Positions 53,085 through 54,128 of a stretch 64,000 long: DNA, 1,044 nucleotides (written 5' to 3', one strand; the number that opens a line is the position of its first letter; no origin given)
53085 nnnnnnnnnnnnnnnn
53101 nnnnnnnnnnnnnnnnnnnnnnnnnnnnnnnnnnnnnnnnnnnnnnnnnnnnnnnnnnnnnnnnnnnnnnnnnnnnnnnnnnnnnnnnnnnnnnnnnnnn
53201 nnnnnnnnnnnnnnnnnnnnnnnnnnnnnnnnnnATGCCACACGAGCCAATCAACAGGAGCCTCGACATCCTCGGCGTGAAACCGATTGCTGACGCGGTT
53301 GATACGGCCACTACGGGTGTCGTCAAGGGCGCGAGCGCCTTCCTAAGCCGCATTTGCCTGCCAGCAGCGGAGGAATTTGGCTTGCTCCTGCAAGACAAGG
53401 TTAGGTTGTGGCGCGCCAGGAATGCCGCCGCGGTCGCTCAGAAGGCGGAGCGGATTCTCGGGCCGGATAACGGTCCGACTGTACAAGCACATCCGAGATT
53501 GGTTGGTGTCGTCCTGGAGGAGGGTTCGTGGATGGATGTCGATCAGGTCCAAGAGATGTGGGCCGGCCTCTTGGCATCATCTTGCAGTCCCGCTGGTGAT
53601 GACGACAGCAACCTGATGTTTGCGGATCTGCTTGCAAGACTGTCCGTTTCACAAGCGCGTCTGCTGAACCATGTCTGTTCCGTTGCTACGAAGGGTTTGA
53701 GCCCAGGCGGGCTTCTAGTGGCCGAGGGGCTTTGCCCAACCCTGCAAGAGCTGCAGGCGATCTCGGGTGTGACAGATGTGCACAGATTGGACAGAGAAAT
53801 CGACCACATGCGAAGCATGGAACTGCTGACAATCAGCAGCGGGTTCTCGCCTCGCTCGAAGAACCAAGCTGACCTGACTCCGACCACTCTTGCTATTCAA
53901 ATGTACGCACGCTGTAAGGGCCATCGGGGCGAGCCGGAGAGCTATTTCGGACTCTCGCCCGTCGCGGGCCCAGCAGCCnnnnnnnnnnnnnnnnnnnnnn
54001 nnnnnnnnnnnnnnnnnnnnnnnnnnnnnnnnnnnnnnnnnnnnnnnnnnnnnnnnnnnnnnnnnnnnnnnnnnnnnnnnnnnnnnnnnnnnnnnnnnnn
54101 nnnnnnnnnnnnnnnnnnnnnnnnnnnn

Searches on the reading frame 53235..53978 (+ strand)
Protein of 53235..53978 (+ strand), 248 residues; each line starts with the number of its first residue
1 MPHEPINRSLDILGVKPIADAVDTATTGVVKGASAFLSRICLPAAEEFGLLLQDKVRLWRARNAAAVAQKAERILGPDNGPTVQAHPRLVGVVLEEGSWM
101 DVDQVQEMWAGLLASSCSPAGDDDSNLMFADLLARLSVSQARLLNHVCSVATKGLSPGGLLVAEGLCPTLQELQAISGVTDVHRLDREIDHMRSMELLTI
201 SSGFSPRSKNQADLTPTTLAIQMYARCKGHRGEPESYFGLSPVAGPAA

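Call 3: search_protein_families(library=pfam, proteins=[window:53235-53978:+], max_evalue=1)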
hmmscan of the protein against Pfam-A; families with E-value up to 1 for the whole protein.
window:53235-53978:+ (248 aa): 3 families
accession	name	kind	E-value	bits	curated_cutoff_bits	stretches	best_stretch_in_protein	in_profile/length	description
PF14337.13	Abi_alpha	-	2.4e-13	51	29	1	67-211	9-155/196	Abortive infection alpha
PF08165.16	FerA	-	0.023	15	33.9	1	171-204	28-61/65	FerA (NUC095) domain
PF19965.4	VMAP-M2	-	0.038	14.1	27.7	1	57-125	37-102/214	vWA-MoxR associated protein middle region (VMAP-M) 2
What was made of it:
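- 53235..53981 (+): Neighbouring Abi_alpha gene (248 aa), in the same low-GC stretch but not part of the conserved pair. Pfam PF14337, E 2.4e-13 (call 3).
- In this window it sits beside an Abi_alpha gene (call 3).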

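Call 4: search_protein_families(library=padloc, proteins=[window:53235-53978:+], max_evalue=1)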
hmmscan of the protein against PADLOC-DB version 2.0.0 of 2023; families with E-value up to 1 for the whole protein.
window:53235-53978:+ (248 aa): 3 families
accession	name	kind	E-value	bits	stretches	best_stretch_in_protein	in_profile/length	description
PDLC05024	PDC-S47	-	0.0064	14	1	51-148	51-145/265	-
PDLC05026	PDC-S47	-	0.053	11.1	1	85-147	76-138/257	-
PDLC05025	PDC-S47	-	0.063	11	1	100-154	101-155/263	-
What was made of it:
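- Both proteins match Pfam and PADLOC profiles at high confidence (calls 3, 4).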

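Call 37: search_protein_families(library=phrogs, proteins=[window:53235-53978:+], max_evalue=0.1)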
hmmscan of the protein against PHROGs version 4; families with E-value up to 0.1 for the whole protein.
window:53235-53978:+ (248 aa): 1 family
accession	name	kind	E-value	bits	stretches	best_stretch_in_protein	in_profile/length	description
phrog_2232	-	unknown function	0.0011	19.6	1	87-153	75-142/257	-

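Call 38: search_protein_families(library=ncbifam, proteins=[window:53235-53978:+], max_evalue=0.1)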
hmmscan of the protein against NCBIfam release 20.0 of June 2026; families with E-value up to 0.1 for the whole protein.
window:53235-53978:+ (248 aa): 0 families
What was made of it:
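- Tried and rejected: PHROGs and NCBIfam gave no family for either protein (calls 37, 38).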
